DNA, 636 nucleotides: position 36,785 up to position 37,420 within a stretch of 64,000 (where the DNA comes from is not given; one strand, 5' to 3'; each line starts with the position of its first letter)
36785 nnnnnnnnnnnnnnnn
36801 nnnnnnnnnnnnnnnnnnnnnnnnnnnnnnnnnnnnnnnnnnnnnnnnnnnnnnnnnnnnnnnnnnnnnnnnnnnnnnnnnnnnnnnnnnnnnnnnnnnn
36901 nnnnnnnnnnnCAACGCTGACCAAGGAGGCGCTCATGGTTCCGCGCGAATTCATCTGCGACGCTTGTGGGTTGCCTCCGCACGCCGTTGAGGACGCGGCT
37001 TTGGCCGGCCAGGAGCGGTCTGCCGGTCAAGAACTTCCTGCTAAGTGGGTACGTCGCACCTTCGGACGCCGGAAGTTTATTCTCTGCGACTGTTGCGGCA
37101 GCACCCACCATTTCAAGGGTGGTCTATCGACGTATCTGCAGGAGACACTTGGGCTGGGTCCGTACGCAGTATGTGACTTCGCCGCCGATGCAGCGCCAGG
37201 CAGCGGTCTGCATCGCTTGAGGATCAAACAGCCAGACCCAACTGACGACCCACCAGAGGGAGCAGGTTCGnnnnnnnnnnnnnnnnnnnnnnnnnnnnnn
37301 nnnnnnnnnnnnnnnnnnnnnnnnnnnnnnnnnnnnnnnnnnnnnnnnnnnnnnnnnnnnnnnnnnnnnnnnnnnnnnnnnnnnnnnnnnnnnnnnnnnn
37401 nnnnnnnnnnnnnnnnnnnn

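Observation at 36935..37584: Tandem, translationally coupled pair of paralogous 4-Cys mini-proteins with a shared LCDxCG-x4-F-x-GGLSxYL signature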

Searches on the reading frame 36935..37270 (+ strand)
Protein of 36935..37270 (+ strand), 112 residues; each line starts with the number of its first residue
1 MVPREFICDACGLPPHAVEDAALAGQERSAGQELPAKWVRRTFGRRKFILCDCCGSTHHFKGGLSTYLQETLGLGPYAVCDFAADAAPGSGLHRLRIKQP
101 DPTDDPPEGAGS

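Call 5: search_protein_families(library=pfam, proteins=[window:36935-37270:+], max_evalue=1)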
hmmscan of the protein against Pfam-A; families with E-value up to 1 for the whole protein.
window:36935-37270:+ (112 aa): 0 families

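Call 6: search_protein_families(library=ncbifam, proteins=[window:36935-37270:+], max_evalue=1)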
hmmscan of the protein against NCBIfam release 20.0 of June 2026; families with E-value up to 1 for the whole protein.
window:36935-37270:+ (112 aa): 0 families

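Call 9: find_homologous_proteins(query=window:36935-37270:+, max_evalue=0.01)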
Query window:36935-37270:+ (112 aa): 17 proteins with E <= 0.01 among 59 candidates.
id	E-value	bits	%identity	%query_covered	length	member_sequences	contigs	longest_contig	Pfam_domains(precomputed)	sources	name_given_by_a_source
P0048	6.5e-73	260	100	100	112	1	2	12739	-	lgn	-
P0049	2.1e-36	143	60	100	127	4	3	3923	-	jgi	jgi:hypothetical protein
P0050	3.0e-35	139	62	94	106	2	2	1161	-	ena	-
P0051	6.0e-35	138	58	99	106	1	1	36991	-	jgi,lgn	jgi:hypothetical protein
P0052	1.6e-33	133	60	94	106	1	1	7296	-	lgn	-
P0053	2.8e-33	132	61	91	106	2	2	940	-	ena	-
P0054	3.4e-33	132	57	97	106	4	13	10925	-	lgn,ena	-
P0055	2.9e-32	129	60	85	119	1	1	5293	-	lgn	-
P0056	5.3e-31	125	58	97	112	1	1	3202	-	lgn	-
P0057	1.1e-29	121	61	88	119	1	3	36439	-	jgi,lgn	jgi:hypothetical protein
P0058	2.8e-29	120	62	88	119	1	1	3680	-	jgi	jgi:hypothetical protein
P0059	8.8e-28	115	54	100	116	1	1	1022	-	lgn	-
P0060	2.1e-25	107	58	94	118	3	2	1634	-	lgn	-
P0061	1.1e-20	92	52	85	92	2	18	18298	-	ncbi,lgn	-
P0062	2.8e-18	84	51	82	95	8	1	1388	-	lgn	-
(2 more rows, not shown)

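Call 18: search_protein_representatives(alignment_id=A1)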
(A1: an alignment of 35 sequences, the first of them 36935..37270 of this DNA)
Query: 35 sequences, 107 profile positions. Proteins with E-value up to 0.001 (for the whole library): 63; up to 1e-10: 21; up to 1e-30: 6. The best 63 are listed.
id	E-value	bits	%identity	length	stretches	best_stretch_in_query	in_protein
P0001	2.3e-39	149.6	-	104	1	4-97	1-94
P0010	2.2e-37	143.2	-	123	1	4-92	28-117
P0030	1.5e-36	140.5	-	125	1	4-95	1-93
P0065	6.9e-34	131.9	-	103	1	4-92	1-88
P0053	6.6e-32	125.6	-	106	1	4-102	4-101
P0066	2.7e-31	123.6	-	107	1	4-93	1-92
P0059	3.0e-30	120.2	-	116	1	1-100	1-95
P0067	1.3e-26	108.6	-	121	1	4-94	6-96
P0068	1.8e-25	104.8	-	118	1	5-87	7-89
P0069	4.4e-25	103.6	-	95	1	4-92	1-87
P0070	1.3e-24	102.2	-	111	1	3-95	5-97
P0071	5.9e-24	100.0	-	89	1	4-89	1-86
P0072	2.3e-22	94.9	-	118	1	4-83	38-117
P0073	5.4e-22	93.7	-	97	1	6-95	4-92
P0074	1.3e-21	92.5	-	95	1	4-95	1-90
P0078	4.1e-17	78.0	-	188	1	42-95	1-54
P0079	8.7e-17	76.9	-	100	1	4-97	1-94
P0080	2.5e-11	59.4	-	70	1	4-67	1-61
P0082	3.3e-10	55.8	-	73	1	6-76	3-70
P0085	7.4e-10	54.7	-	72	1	2-67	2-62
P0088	9.7e-09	51.1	-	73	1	4-73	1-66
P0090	5.4e-08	48.7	-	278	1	4-59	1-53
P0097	1.1e-07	47.6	-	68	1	4-67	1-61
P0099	1.3e-07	47.5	-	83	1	2-66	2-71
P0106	1.1e-06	44.5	-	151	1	4-68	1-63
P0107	1.5e-06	44.1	-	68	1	6-73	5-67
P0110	8.0e-06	41.7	-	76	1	5-67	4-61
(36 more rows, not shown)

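Call 20: search_protein_families(library=pfam, proteins=[P0080, P0082, P0085, P0088, P0097, P0099, P0067, P0079, P0106, P0090], max_evalue=1)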
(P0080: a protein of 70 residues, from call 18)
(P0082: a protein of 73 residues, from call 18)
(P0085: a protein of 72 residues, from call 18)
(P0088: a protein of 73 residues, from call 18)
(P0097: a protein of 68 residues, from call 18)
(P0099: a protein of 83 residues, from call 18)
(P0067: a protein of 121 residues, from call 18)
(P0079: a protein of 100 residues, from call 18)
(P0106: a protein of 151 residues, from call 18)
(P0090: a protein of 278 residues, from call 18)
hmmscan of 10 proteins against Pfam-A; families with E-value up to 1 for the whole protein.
P0080 (70 aa): 2 families
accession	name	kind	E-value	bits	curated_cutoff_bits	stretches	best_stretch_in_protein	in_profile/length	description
PF03107.22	C1_2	-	0.026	15.3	26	0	2-14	17-29/48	C1 domain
PF14116.11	YyzF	-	0.068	13.7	27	0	40-50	36-46/48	YyzF-like protein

P0082 (73 aa): 3 families
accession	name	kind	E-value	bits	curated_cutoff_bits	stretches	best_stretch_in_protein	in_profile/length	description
PF03367.19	Zn_ribbon_ZPR1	-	0.018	14.9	23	1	1-13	34-46/56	ZPR1 zinc-finger domain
PF16988.10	Vps36-NZF-N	-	0.056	13.3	27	1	4-18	35-49/65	Vacuolar protein sorting 36 NZF-N zinc-finger domain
PF18073.7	Zn_ribbon_LapB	-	0.79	9.9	25.7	0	3-12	1-10/28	Rubredoxin metal binding domain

P0085 (72 aa): 8 families
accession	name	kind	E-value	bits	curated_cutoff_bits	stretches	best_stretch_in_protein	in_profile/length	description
PF16866.11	PHD_4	-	0.058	13.8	30.6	1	4-49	3-38/65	PHD-finger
PF00628.35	PHD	-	0.061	13.8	24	1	34-50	9-25/47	PHD-finger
PF00098.28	zf-CCHC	-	0.085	13.4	20.8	1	41-51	3-13/18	Zinc knuckle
PF13696.11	zf-CCHC_2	-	0.18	12.1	27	0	41-50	6-15/21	Zinc knuckle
PF23477.1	zf_Tbcl_2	-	0.19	11.9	27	0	3-14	3-14/37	Probable treble clef zinc finger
PF09723.15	Zn_ribbon_8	-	0.2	12.1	34.4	0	1-16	1-16/41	Zinc ribbon domain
PF18508.7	zf_C2H2_13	-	0.2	11.8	26.5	0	38-47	17-26/42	Zinc finger domain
PF05180.17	zf-DNL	-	0.3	11.5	27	1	5-46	3-36/64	DNL zinc finger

P0088 (73 aa): 8 families
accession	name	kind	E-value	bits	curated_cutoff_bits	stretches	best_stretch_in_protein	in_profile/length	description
PF23477.1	zf_Tbcl_2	-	0.01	16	27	0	2-13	5-16/37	Probable treble clef zinc finger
PF24441.1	DUF7560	-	0.012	15.8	27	0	2-16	5-19/44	Family of unknown function (DUF7560)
PF07754.17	HVO_2753_ZBP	-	0.013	15.7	33.2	1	24-45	4-25/46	Small zinc finger protein HVO_2753-like, Zn-binding pocket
PF24460.1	DUF7575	-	0.023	14.5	28.5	1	4-14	5-15/28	Domain of unknown function (DUF7575)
PF03107.22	C1_2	-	0.039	14.7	26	0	2-13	17-28/48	C1 domain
PF25164.1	CoiA_N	-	0.092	12.7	26.3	0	29-44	10-25/50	Competence protein CoiA, N-terminal domain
PF13717.11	Zn_ribbon_4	-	0.12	12.8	30.3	0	1-10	1-10/36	zinc-ribbon domain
PF03367.19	Zn_ribbon_ZPR1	-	0.74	9.7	23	0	1-11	34-44/56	ZPR1 zinc-finger domain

P0097 (68 aa): 5 families
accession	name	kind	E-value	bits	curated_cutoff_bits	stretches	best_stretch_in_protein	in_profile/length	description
PF00628.35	PHD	-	0.024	15.1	24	1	34-49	10-25/47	PHD-finger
PF08274.17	Zn_Ribbon_YjdM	-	0.039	14.4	30.8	1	4-44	4-26/30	PhnA Zinc-Ribbon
PF24442.1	DUF7561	-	0.075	13.4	27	1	40-54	6-20/65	Family of unknown function (DUF7561)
PF13831.12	PHD_2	-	0.099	12.6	28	1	35-48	2-15/36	PHD-finger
PF18508.7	zf_C2H2_13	-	0.12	12.4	26.5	1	40-49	20-29/42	Zinc finger domain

P0099 (83 aa): 6 families
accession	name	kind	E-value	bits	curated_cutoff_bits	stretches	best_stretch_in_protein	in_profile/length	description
PF13696.11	zf-CCHC_2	-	0.021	15.1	27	1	51-61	6-16/21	Zinc knuckle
PF23477.1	zf_Tbcl_2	-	0.07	13.3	27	0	4-14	4-14/37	Probable treble clef zinc finger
PF12760.12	Zn_ribbon_IS1595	-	0.18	12.2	25.4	1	5-23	18-36/46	Transposase zinc-ribbon domain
PF00320.33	GATA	-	0.18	11.9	26.8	0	46-55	18-27/36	GATA zinc finger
PF00098.28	zf-CCHC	-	0.28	11.8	20.8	1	51-60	3-12/18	Zinc knuckle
PF18073.7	Zn_ribbon_LapB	-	0.29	11.3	25.7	0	6-14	1-9/28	Rubredoxin metal binding domain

P0067 (121 aa): 1 family
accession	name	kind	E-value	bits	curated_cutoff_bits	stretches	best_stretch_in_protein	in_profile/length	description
PF14353.12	CpXC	-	0.0067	16.9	25.4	1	8-59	1-51/121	CpXC protein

P0079 (100 aa): 0 families

P0106 (151 aa): 1 family
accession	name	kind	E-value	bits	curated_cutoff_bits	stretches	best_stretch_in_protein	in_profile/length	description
PF06170.17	DUF983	-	0.5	11.2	22.6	0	4-21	10-27/85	Protein of unknown function (DUF983)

P0090 (278 aa): 4 families
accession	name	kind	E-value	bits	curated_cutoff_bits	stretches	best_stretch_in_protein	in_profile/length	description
PF07676.18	PD40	-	2.4e-11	43.7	20.9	3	147-171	13-36/38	WD40-like Beta Propeller Repeat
PF25174.1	Beta-prop_THOC3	-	0.015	14.8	305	1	205-265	93-149/272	THOC3 beta-propeller domain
PF00930.27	DPPIV_N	-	0.034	13.3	22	0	204-242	46-80/354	Dipeptidyl peptidase IV (DPP IV) N-terminal region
PF12894.13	ANAPC4_WD40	-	0.035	14.8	22.9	0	240-264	33-57/91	Anaphase-promoting complex subunit 4 WD40 domain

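Call 21: search_protein_families(library=phrogs, proteins=[window:36935-37270:+, P0080, P0082, P0085, P0088, P0097, P0099, P0067, P0079], max_evalue=1)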
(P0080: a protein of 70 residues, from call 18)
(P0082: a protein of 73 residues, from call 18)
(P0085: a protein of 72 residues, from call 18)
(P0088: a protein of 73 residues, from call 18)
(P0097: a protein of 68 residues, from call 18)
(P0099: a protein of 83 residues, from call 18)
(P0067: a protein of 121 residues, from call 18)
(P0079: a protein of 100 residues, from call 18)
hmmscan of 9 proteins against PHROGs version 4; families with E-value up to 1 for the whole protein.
window:36935-37270:+ (112 aa): 2 families
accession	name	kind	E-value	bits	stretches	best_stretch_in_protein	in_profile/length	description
phrog_7042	-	unknown function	0.22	12.8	1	47-61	3-17/62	-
phrog_9584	-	unknown function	0.27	12.2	0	50-56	8-14/59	-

P0080 (70 aa): 1 family
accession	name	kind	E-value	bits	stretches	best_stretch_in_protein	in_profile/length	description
phrog_5984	-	unknown function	0.055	15.1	1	4-33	9-37/90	-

P0082 (73 aa): 5 families
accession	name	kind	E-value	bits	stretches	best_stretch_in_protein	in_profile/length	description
phrog_20290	-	other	0.0034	18.3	1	3-45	18-55/58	lipoprotein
phrog_9369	-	unknown function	0.088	13.6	0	39-54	42-57/69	-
phrog_9509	-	unknown function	0.13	13.6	0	36-58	11-33/158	-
phrog_6495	-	unknown function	0.29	12.1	1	2-44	5-50/81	-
phrog_6107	-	unknown function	0.56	11.2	0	39-49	5-15/58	-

P0085 (72 aa): 7 families
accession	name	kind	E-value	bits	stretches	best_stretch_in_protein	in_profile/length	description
phrog_5200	-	DNA, RNA and nucleotide metabolism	0.0068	17.4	1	4-50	39-86/154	HNH endonuclease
phrog_20290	-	other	0.038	15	1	7-46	19-55/58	lipoprotein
phrog_4293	-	unknown function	0.065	14.4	0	27-51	81-105/124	-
phrog_8344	-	unknown function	0.099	13.5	1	5-46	62-102/127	-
phrog_7369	-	unknown function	0.17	13.1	0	31-52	9-29/63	-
phrog_34256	-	unknown function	0.2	12.9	0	5-23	57-75/84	-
phrog_5602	-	unknown function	0.2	12.3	0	27-46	32-50/60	-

P0088 (73 aa): 5 families
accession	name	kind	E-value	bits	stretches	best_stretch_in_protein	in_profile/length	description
phrog_4005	-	unknown function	0.041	15.1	0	1-18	48-66/75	-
phrog_8315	-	unknown function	0.11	13.8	0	3-16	25-38/62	-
phrog_14303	-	unknown function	0.13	13.7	0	4-18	26-39/50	-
phrog_9369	-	unknown function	0.18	12.6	0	2-49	11-53/69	-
phrog_9387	-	unknown function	0.28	12.1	1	25-69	33-77/88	-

P0097 (68 aa): 3 families
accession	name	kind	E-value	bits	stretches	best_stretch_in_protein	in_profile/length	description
phrog_20290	-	other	0.046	14.7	1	2-44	17-54/58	lipoprotein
phrog_38286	-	unknown function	0.046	14.6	0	37-49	2-14/45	-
phrog_11565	-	unknown function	0.049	14.9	1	3-28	8-32/57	-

P0099 (83 aa): 6 families
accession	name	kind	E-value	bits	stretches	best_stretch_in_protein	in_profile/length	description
phrog_4005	-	unknown function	0.031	15.5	1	5-27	49-69/75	-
phrog_20290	-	other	0.083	13.9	0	7-56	19-55/58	lipoprotein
phrog_7369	-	unknown function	0.1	13.8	0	6-16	16-26/63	-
phrog_34544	-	unknown function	0.12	13.6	0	4-16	24-36/69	-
phrog_8294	-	unknown function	0.26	12.4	0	8-18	44-54/56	-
phrog_4550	-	unknown function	0.43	11.8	0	3-20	3-20/60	-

P0067 (121 aa): 2 families
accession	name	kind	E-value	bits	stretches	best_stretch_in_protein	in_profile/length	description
phrog_1311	-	unknown function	0.018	15.9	0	48-56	8-16/51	-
phrog_2147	-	unknown function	0.35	12.1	0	51-90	26-65/84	-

P0079 (100 aa): 1 family
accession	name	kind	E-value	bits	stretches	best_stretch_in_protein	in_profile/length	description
phrog_15572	-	unknown function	0.12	13.6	1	43-66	3-27/59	-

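Call 24: find_homologous_proteins(query=A2, max_evalue=0.001)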
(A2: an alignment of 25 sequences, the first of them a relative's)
Query A2 (25 sequences) (70 aa, profile of the alignment): 9 proteins with E <= 0.001 among 112 candidates.
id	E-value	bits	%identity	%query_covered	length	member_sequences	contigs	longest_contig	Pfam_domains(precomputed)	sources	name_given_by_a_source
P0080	4.9e-24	102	100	100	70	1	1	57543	-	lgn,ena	-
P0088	3.4e-22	96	42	91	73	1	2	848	-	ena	-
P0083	1.3e-21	94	38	97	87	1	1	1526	-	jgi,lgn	jgi:hypothetical protein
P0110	5.2e-21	92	35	94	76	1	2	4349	-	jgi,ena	-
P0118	7.5e-20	88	33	99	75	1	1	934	-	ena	-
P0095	1.6e-19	87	30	91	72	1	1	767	-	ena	-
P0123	5.0e-19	85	39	89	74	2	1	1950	-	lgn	-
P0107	5.4e-17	79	29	84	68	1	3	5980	-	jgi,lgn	jgi:DNA-directed RNA polymerase subunit RPC12/RpoP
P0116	1.2e-15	75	34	93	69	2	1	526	-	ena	-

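Call 25: find_encoding_contigs(protein=P0080, flank=8000, max_places=2)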
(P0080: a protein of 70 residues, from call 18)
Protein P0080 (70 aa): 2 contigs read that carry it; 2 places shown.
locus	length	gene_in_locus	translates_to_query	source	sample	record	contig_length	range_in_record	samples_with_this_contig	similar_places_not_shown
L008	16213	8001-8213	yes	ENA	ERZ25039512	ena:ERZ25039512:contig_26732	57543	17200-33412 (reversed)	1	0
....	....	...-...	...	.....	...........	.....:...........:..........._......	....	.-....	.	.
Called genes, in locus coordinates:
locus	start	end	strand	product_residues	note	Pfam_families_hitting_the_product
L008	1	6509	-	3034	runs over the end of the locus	PF28553:WH_1 (weak), PF28554:DUF8437, PF00176:SNF2-rel_dom (faint), PF04851:ResIII (faint), PF28555:Helicase_dom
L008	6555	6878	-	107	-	-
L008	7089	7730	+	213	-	PF13411:MerR_1, PF15919:HicB_lk_antitox, PF15970:HicB-like_2 (weak)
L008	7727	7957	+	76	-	PF07927:HicA_toxin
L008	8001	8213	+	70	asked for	-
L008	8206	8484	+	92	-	-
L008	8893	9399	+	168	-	-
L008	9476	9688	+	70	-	-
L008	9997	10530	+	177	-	PF01807:Zn_ribbon_DnaG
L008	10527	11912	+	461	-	PF13481:AAA_25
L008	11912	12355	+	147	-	-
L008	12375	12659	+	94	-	PF12728:HTH_17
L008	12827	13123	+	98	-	-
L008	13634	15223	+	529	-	PF05876:GpA_ATPase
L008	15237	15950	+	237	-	-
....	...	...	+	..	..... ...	-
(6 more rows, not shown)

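Call 26: find_encoding_contigs(protein=P0107, flank=6000, max_places=3)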
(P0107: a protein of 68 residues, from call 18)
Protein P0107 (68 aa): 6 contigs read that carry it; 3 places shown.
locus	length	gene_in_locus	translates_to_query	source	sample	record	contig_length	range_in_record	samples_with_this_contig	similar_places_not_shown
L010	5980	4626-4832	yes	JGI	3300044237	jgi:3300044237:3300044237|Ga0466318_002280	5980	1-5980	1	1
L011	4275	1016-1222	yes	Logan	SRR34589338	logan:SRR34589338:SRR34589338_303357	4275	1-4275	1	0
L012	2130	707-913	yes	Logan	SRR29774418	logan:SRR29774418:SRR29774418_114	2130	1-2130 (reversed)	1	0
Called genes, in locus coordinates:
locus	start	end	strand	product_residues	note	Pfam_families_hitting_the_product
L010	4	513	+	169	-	-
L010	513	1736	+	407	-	PF00589:Phage_integrase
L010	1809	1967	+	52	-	-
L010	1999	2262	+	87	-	-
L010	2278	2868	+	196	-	PF00929:RNase_T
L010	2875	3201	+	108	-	PF14359:DUF4406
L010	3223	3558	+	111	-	-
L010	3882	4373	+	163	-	-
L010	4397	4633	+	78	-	-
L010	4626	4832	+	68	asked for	-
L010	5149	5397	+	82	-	-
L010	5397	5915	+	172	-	PF00959:Phage_lysozyme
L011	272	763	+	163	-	-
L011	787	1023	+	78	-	-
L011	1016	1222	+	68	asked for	-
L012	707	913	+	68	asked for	-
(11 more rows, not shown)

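Call 27: find_encoding_contigs(protein=P0110, flank=6000, max_places=2)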
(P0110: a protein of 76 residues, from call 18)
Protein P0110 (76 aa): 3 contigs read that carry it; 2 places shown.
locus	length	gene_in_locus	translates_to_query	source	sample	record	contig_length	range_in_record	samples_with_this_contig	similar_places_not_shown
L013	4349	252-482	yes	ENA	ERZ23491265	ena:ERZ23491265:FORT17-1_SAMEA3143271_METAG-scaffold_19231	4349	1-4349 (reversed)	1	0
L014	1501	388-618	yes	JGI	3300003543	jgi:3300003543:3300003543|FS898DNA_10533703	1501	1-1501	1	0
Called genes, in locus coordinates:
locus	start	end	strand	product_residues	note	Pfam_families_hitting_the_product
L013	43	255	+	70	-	-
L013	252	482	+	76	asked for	-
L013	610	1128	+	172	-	-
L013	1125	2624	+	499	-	PF13148:DUF3987 (faint)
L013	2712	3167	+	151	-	PF12728:HTH_17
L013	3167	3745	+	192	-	PF13470:PIN_3 (weak), PF26343:VapC50_C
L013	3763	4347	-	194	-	?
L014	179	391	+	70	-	-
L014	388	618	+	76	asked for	-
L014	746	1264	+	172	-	-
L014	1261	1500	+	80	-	?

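Call 28: find_related_loci(query=A1, collection=genome_contigs, flank=10000)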
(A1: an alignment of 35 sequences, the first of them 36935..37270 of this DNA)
Query A1 (112 aa) in genome_contigs; peptide patterns used: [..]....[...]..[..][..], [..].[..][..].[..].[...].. (x = any residue, [..] = any of these).
60 stretches matched a pattern; 33 encode a relative of the query (tblastn E <= 1e-3); 33 distinct loci.
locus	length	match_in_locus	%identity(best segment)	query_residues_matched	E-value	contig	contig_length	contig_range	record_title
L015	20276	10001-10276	55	5-101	9e-29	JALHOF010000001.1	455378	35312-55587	MAG: Hyphomicrobium sp. isolate bin.114 c_000000000075, whole genome shotgun sequence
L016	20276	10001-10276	55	5-101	3e-27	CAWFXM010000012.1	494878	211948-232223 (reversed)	MAG: uncultured Alphaproteobacteria bacterium isolate MFD04651.bin.2.174 genome assembly, contig: contig_7494, whole gen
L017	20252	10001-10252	54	8-101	7e-25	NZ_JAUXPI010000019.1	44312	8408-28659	MAG: Phaeovulum sp. isolate C10_metabat.bin.22 C10_k141_111794, whole genome shotgun sequence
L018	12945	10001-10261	52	5-99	1e-24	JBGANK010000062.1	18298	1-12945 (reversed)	MAG: Hyphomicrobiaceae bacterium isolate MAG_AAO_AS.60 AAOAS-60_NODE_62_length_18298_cov_4.063608, whole genome shotgun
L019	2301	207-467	49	5-99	3e-24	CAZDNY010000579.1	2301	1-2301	MAG TPA_asm: uncultured Hyphomicrobiaceae bacterium isolate binchicken_co176_32 genome assembly, contig: NODE_69597_leng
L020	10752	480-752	52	2-98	3e-24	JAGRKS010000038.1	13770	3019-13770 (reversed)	MAG: Hyphomicrobiaceae bacterium isolate HKST-UBA45 2008_22450, whole genome shotgun sequence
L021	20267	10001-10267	48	3-99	5e-24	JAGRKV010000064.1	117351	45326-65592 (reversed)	MAG: Hyphomicrobiaceae bacterium isolate HKST-UBA48 k127_2659250, whole genome shotgun sequence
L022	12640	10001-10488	51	8-99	2e-23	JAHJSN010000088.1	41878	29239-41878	MAG: Alphaproteobacteria bacterium isolate OS_PC_MetaG.mb.200 OS_PC_MetaG.mb.200_k141_305429, whole genome shotgun seque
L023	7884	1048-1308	49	5-99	2e-23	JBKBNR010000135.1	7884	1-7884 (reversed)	MAG: Hyphomicrobiaceae bacterium isolate 21H_026.bin.77 NODE_7467_length_7884_cov_1.956074, whole genome shotgun sequenc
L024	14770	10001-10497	52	7-99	2e-23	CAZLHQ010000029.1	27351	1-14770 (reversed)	MAG TPA_asm: uncultured Hyphomicrobiaceae bacterium isolate SRP173033_co1_27 genome assembly, contig: NODE_2699_length_2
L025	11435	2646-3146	49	5-98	3e-23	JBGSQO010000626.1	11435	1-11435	MAG: Filomicrobium sp. isolate JTS-AC333 k141_2267071, whole genome shotgun sequence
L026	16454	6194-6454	46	5-99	4e-23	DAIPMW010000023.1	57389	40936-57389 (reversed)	MAG TPA_asm: Hyphomicrobiaceae bacterium isolate CTOTU46456 NODE_152_length_57389_cov_26.629714, whole genome shotgun se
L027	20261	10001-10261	46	5-99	2e-22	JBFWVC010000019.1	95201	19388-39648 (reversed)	MAG: Hyphomicrobiaceae bacterium isolate CA_2019_TPBF_85 NODE_1995_length_95201_cov_225.523971_TPBF, whole genome shotgu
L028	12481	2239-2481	55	5-93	8e-22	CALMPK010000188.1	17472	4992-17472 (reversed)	MAG TPA_asm: uncultured Hyphomicrobiaceae bacterium isolate SRR2107213_bin.22_CONCOCT_v1.1_MAG genome assembly, contig:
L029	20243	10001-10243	55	5-93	7e-22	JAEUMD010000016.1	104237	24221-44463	MAG: Hyphomicrobiaceae bacterium isolate new MAG-138 k141_2516511, whole genome shotgun sequence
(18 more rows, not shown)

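Call 43: predict_structure(alignment_id=A4)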
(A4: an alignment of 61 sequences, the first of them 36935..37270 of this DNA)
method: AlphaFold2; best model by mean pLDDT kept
length: 112 residues; sequences in the alignment: 61
mean_pLDDT: 70.0   pTM: 0.56
mean pLDDT of the five models: 70.0, 68.5, 67.4, 67.3, 64.2
residues with pLDDT >= 90: 1; 70-90: 56; 50-70: 50; < 50: 5
segments of 3 or more residues with pLDDT < 50: none
pLDDT, mean of each block of 10 residues (from residue 1): 69 70 52 68 86 82 85 85 61 52 60 65
secondary structure, 60 per line:
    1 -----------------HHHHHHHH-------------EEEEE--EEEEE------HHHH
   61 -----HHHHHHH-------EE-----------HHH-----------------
elements in order: H18-25 E39-43 E46-50 H57-60 H66-72

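Call 65: search_dna_similar(query=P0080, collection=phages, mode=protein, max_evalue=0.01)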
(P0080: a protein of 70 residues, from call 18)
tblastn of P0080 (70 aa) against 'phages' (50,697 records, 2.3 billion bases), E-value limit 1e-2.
No match.
